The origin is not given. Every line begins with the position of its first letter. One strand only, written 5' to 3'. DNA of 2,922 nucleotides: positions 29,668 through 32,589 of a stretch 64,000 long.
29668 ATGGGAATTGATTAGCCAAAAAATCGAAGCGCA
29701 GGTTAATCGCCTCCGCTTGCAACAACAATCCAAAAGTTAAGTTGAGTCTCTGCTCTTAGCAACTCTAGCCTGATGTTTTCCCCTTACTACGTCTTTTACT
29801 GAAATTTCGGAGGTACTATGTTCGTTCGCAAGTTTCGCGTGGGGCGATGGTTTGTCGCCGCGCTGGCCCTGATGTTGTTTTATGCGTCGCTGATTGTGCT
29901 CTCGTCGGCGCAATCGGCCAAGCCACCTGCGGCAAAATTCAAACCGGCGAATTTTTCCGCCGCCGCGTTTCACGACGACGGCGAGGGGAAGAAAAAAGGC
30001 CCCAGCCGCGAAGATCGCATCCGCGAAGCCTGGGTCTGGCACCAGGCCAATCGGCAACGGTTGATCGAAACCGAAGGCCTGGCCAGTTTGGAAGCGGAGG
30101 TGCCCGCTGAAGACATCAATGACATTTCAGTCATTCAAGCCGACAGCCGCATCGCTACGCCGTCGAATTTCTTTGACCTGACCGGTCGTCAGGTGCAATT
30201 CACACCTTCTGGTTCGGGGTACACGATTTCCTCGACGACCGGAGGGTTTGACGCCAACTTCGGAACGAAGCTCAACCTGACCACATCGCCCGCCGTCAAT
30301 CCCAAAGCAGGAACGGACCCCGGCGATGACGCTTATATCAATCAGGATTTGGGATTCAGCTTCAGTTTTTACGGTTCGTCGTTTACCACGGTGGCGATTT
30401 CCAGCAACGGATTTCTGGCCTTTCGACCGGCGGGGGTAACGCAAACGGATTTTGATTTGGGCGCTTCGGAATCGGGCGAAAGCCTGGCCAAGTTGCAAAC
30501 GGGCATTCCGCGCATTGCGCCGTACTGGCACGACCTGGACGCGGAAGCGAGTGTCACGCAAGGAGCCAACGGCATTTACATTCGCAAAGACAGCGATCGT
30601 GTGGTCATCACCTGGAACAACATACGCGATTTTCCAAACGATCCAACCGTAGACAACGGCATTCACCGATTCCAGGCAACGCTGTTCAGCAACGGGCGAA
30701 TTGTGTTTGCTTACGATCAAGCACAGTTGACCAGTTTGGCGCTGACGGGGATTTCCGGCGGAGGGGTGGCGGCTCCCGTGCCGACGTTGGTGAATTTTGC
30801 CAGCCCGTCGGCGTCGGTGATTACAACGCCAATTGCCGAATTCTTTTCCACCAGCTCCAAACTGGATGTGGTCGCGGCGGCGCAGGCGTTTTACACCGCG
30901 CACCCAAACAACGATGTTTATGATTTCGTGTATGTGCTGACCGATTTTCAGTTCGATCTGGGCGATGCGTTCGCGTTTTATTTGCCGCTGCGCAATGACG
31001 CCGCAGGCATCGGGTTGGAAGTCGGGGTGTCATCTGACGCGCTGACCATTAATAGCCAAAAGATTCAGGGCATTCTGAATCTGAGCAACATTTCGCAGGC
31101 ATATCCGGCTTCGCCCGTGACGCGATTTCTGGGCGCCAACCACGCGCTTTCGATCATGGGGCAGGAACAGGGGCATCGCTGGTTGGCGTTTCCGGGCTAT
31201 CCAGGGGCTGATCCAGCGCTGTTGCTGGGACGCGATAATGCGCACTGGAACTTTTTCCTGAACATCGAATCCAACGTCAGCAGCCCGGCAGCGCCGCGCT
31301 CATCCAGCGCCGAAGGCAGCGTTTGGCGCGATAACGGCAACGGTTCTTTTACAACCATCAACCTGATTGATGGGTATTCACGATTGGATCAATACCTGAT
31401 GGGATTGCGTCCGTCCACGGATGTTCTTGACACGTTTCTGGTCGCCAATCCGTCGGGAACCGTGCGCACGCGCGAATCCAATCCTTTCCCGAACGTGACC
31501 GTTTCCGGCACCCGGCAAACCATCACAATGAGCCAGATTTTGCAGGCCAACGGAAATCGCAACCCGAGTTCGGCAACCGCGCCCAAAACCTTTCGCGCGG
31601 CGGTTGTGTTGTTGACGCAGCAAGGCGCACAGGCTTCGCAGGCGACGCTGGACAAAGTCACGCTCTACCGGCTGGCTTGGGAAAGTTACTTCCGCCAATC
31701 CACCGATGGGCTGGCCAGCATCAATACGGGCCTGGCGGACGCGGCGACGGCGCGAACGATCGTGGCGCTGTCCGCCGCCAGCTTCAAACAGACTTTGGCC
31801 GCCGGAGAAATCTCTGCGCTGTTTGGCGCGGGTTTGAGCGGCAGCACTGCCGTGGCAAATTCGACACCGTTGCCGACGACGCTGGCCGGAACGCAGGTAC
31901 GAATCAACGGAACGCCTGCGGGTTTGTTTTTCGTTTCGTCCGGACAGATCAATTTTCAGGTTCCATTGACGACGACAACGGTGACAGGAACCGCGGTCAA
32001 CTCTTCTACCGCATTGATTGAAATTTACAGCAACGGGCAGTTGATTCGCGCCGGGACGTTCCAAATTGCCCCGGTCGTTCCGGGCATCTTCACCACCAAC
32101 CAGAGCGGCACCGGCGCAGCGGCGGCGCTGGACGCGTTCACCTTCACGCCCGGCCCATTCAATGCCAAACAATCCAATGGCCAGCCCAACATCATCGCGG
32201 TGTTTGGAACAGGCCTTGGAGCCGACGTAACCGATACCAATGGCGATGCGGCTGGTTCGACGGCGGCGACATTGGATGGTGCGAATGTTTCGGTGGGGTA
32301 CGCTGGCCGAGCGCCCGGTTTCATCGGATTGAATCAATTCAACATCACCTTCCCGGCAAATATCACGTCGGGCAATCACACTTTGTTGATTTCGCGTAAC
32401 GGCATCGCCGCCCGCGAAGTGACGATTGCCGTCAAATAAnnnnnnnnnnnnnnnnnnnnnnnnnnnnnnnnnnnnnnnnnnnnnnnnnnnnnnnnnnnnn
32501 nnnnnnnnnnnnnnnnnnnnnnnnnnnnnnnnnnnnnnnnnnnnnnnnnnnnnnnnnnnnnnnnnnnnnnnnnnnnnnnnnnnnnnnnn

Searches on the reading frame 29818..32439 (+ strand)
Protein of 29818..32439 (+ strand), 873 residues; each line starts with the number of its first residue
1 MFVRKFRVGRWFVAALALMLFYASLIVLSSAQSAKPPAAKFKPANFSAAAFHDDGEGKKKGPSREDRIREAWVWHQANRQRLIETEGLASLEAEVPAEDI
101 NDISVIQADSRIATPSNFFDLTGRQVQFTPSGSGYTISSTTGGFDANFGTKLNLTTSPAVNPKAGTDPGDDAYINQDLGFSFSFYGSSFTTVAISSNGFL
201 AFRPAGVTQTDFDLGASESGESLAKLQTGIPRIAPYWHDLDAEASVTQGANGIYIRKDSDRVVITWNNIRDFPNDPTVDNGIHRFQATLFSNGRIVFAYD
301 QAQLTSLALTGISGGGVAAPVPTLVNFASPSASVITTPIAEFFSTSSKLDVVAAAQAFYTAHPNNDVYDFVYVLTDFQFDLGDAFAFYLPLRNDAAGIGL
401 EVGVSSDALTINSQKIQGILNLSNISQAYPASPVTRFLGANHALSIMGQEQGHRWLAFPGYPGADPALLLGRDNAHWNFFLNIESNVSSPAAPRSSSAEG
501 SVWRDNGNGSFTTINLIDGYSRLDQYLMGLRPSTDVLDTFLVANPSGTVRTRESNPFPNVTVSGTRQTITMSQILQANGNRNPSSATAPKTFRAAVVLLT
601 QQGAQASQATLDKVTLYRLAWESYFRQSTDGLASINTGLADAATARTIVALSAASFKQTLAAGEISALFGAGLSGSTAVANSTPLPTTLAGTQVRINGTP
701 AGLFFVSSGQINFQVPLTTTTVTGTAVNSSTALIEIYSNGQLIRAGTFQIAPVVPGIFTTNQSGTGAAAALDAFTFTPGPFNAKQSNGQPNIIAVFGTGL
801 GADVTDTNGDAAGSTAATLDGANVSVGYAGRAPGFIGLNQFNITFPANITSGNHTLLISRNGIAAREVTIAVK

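Call 35: search_protein_families(library=pfam, proteins=[window:29818-32439:+], max_evalue=1)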
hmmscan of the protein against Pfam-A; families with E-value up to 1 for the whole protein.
window:29818-32439:+ (873 aa): 1 family
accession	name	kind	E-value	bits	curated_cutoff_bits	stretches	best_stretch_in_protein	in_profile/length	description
PF01833.30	TIG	-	0.16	12.5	20.9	1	690-723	31-64/84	IPT/TIG domain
